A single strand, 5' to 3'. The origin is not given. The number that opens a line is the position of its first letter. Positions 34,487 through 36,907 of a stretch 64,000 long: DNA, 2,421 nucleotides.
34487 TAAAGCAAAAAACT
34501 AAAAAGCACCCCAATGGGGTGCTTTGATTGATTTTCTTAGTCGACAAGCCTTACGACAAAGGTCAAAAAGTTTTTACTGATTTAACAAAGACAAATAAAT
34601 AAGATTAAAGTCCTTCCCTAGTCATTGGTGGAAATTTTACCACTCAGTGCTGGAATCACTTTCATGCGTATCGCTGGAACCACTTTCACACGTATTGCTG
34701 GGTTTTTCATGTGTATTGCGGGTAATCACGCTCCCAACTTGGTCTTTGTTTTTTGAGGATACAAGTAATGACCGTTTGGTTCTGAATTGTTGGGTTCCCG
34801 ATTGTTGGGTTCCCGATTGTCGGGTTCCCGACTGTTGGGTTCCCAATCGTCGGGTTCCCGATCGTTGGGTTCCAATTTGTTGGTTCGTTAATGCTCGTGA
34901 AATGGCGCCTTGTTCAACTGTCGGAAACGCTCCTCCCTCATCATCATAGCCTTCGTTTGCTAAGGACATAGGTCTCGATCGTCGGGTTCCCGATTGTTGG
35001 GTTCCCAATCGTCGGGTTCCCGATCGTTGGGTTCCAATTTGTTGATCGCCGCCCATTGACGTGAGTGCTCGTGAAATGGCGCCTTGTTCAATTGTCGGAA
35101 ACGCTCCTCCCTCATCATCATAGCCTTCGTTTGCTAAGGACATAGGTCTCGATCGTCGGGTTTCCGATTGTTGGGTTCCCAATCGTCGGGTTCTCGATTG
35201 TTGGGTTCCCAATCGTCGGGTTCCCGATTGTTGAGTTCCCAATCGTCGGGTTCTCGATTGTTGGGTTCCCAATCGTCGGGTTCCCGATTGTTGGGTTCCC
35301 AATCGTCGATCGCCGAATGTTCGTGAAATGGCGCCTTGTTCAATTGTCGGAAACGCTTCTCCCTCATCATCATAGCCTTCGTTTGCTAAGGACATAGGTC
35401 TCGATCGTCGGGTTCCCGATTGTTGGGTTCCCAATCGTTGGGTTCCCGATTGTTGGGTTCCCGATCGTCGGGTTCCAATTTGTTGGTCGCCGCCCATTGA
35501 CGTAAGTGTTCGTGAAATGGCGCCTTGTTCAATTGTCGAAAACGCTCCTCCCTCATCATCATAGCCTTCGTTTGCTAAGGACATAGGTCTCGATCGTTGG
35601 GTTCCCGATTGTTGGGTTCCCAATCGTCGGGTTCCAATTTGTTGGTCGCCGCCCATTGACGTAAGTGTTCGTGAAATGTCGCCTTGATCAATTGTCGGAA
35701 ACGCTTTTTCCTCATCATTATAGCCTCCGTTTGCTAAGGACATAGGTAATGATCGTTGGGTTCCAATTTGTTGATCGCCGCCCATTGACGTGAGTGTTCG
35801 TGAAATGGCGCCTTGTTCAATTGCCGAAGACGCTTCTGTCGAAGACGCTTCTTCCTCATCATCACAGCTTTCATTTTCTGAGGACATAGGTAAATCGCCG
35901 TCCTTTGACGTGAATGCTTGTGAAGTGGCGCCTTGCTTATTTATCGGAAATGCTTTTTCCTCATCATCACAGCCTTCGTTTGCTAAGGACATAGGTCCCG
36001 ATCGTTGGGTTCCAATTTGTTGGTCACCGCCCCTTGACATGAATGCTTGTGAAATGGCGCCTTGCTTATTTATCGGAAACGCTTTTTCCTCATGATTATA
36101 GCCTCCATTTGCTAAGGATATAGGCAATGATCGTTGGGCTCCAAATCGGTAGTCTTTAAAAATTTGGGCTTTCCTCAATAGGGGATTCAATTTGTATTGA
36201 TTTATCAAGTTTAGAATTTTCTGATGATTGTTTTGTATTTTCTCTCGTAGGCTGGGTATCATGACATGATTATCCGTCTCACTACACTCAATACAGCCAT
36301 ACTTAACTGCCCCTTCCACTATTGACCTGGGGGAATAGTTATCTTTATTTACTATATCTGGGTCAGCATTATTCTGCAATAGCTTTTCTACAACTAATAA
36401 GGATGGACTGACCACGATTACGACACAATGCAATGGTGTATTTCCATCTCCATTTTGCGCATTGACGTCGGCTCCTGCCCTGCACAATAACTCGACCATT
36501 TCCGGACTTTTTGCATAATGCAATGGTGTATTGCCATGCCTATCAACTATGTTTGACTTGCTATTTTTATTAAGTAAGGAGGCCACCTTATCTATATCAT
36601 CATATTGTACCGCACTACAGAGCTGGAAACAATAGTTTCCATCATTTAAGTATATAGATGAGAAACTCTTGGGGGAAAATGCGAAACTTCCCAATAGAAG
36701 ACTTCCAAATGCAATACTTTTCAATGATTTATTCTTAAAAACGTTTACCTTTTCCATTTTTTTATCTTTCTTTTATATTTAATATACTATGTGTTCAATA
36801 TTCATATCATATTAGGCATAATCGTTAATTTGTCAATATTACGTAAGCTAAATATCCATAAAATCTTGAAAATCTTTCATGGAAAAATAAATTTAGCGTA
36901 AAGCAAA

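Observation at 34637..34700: Same acidic Ser-rich C-terminal tip ending in S-T-x-W on ANK protein 2 and on the WASP-like protein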

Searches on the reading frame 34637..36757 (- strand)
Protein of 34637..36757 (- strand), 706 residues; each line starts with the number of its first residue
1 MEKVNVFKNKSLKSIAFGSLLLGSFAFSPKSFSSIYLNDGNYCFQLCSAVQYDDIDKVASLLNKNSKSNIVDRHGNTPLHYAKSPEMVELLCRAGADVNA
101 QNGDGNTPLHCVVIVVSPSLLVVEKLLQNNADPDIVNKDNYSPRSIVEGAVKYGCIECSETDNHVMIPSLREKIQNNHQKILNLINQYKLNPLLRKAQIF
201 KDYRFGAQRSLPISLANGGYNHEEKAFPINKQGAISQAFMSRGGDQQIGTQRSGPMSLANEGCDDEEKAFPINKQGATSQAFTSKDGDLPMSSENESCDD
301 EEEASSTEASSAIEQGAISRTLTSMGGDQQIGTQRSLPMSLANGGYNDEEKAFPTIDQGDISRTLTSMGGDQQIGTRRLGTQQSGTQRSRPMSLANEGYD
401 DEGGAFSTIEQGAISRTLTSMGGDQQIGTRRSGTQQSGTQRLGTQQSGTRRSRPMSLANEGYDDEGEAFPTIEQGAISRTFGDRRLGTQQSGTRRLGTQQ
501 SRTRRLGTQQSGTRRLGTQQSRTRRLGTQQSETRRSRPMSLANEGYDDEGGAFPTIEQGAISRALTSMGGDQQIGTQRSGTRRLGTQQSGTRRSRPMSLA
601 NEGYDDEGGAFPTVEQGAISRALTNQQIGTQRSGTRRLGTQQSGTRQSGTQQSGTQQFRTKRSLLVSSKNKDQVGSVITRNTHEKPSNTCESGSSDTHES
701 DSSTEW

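Call 5: search_protein_families(library=pfam, proteins=[window:34637-36757:-], max_evalue=0.1)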
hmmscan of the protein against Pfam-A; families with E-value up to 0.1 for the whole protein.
window:34637-36757:- (706 aa): 5 families
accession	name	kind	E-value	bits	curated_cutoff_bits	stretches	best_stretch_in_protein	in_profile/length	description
PF00023.36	Ank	-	2.3e-14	53.1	21.1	2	74-102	1-32/33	Ankyrin repeat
PF13637.12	Ank_4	-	5.1e-11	43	22.7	2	88-113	13-38/50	Ankyrin repeats (many copies)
PF12796.13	Ank_2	-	3e-10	41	27.3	1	46-135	1-88/90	Ankyrin repeats (3 copies)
PF13857.12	Ank_5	-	7.7e-09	36.2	27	1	68-110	9-54/56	Ankyrin repeats (many copies)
PF13606.12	Ank_3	-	2.3e-06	27.9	22.3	0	104-134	1-29/30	Ankyrin repeat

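Call 7: find_encoding_contigs(protein=window:34637-36757:-, flank=2000, max_places=6)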
Protein window:34637-36757:- (706 aa): no gene with exactly this product is on record in the collection.

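Call 36: find_homologous_proteins(query=window:34637-36757:-, max_evalue=0.001)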
Query window:34637-36757:- (706 aa): 175 proteins with E <= 0.001 among 8000 candidates; the best 120 are listed.
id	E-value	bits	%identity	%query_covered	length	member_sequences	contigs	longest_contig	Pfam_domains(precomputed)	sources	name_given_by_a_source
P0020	0.0e+0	1549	100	100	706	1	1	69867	PF13606.13,PF13857.13,PF12796.14,PF00023.37,PF13637.13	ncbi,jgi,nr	ncbi:MAG: ankyrin repeat domain-containing protein [Puniceicoccales bacterium]|jgi:hypothetical prot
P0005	1.5e-52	197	51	22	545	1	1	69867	PF13606.13,PF13857.13,PF12796.14,PF00023.37,PF13637.13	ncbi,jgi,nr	ncbi:MAG: ankyrin repeat domain-containing protein [Puniceicoccales bacterium]|jgi:ankyrin repeat pr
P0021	5.8e-44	169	40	11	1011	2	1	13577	PF13606.13,PF13857.13,PF12796.14,PF00023.37,PF13637.13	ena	-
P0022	2.9e-33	134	36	15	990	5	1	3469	PF13606.13,PF13857.13,PF05569.18,PF23745.2,PF12796.14,PF00023.37,PF13637.13,PF24521.3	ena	-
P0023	8.0e-33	132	40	11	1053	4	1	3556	PF13606.13,PF13857.13,PF12796.14,PF00023.37,PF13637.13,PF24521.3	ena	-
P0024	8.4e-33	132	32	16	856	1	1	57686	PF13606.13,PF13857.13,PF12796.14,PF00023.37,PF13637.13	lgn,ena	-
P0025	3.3e-32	130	39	12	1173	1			PF13606.13,PF13857.13,PF24883.3,PF23745.2,PF12796.14,PF00023.37,PF13637.13,PF24521.3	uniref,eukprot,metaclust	uniref:Nephrocystin 3-like N-terminal domain-containing protein n=1 Tax=Chromera velia CCMP2878 TaxI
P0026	2.1e-31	127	43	7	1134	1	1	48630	PF13606.13,PF13857.13,PF23745.2,PF12796.14,PF00023.37,PF13637.13,PF24521.3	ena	-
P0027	2.3e-31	127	33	10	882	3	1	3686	PF13606.13,PF13857.13,PF28177.1,PF23745.2,PF12796.14,PF00023.37,PF13637.13,PF24521.3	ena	-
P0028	1.1e-30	125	29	22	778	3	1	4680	PF13606.13,PF13857.13,PF23745.2,PF12796.14,PF00023.37,PF13637.13,PF24521.3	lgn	-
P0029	5.3e-30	123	30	16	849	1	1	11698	PF13606.13,PF13857.13,PF23745.2,PF12796.14,PF00023.37,PF13637.13,PF24521.3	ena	-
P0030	8.4e-30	122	47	8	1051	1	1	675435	PF13606.13,PF13857.13,PF12796.14,PF00023.37,PF13637.13,PF24521.3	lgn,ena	-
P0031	5.6e-29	119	34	16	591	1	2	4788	PF13606.13,PF13857.13,PF28177.1,PF23745.2,PF12796.14,PF00023.37,PF13637.13,PF24521.3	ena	-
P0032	6.5e-29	119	32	14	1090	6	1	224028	PF13606.13,PF13857.13,PF12796.14,PF00023.37,PF13637.13,PF24521.3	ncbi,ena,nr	ncbi:MAG: ankyrin repeat domain-containing protein [Gemmatimonadota bacterium]|nr:ankyrin repeat dom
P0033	1.2e-28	118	36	14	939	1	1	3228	PF13606.13,PF13857.13,PF28177.1,PF23745.2,PF12796.14,PF00023.37,PF13637.13,PF24521.3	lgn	-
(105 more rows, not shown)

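Call 83: predict_structure(protein=window:34637-36757:-)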
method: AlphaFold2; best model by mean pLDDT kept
length: 706 residues; sequences in the alignment: 1
mean_pLDDT: 32.3   pTM: 0.21
mean pLDDT of the five models: 32.3, 31.8, 28.6, 28.2, 25.6
residues with pLDDT >= 90: 0; 70-90: 0; 50-70: 1; < 50: 705
segments of 3 or more residues with pLDDT < 50: 1-289, 291-706
pLDDT, mean of each block of 10 residues (from residue 1): 28 33 31 30 32 37 33 31 33 30 30 30 33 34 40 33 30 42 45 35 27 27 31 29 32 31 30 34 37 41 33 29 30 30 31 30 28 28 29 31 31 28 31 33 32 30 33 30 32 37 38 37 34 32 33 31 31 32 32 33 33 29 28 33 34 32 33 33 33 35 32
secondary structure, 60 per line:
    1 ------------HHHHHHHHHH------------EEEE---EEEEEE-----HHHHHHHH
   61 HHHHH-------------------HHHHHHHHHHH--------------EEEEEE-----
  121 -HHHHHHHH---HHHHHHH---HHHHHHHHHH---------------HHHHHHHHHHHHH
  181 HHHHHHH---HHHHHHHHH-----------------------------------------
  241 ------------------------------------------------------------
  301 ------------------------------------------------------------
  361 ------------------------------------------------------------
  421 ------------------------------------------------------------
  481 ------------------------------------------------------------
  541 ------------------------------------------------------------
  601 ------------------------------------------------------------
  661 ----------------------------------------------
elements in order (helices of 4 or more, strands of 3 or more residues): H13-22 E35-38 E42-47 H53-65 H85-95 E110-115 H122-129 H133-139 H143-152 H168-187 H191-199

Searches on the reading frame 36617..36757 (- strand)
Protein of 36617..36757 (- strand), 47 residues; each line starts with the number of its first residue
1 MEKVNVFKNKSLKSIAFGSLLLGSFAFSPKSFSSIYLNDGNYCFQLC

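Call 56: find_homologous_proteins(query=A5, max_evalue=10)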
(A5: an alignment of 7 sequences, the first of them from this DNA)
Query A5 (7 sequences) (47 aa, profile of the alignment): 1 proteins with E <= 10 among 12 candidates.
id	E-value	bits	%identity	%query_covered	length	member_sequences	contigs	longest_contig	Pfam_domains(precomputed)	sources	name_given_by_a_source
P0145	2.1e-10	58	62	55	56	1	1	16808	-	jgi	jgi:hypothetical protein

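Call 85: find_encoding_contigs(protein=P0145, flank=10000, max_places=4)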
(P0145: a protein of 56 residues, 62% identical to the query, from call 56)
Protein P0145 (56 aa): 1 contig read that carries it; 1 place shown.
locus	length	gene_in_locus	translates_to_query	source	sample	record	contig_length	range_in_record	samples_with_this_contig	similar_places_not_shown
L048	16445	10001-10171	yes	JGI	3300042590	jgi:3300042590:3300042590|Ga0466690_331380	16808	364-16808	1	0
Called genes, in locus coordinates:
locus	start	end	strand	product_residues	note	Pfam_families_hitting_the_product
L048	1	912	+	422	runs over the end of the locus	PF05925:IpgD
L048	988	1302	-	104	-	-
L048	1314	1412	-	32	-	-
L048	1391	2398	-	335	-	PF03739:LptF_LptG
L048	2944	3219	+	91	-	PF01176:eIF-1a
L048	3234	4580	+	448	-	PF10396:TrmE_N, PF12631:MnmE_helical, PF03193:RsgA_GTPase (faint), PF00350:Dynamin_N (faint), PF01926:MMR_HSR1, PF02421:FeoB_N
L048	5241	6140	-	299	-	PF01145:Band_7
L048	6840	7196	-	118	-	-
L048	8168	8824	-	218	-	PF00753:Lactamase_B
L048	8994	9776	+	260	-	PF00023:Ank (faint), PF13857:Ank_5 (faint), PF12796:Ank_2, PF13637:Ank_4 (weak)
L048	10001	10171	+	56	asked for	-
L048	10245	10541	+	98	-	-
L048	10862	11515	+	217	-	-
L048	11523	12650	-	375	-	PF00226:DnaJ, PF01556:DnaJ_C, PF00684:DnaJ_CXXCXGXG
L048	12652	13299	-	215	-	PF01025:GrpE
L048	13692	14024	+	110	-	PF00249:Myb_DNA-binding (weak), PF13921:Myb_DNA-bind_6, PF00249:Myb_DNA-binding, PF13921:Myb_DNA-bind_6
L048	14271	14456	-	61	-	-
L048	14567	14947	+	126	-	PF13921:Myb_DNA-bind_6 (weak), PF00249:Myb_DNA-binding, PF13921:Myb_DNA-bind_6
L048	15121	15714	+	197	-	PF00249:Myb_DNA-binding, PF13921:Myb_DNA-bind_6, PF00249:Myb_DNA-binding, PF13921:Myb_DNA-bind_6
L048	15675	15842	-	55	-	-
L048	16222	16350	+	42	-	-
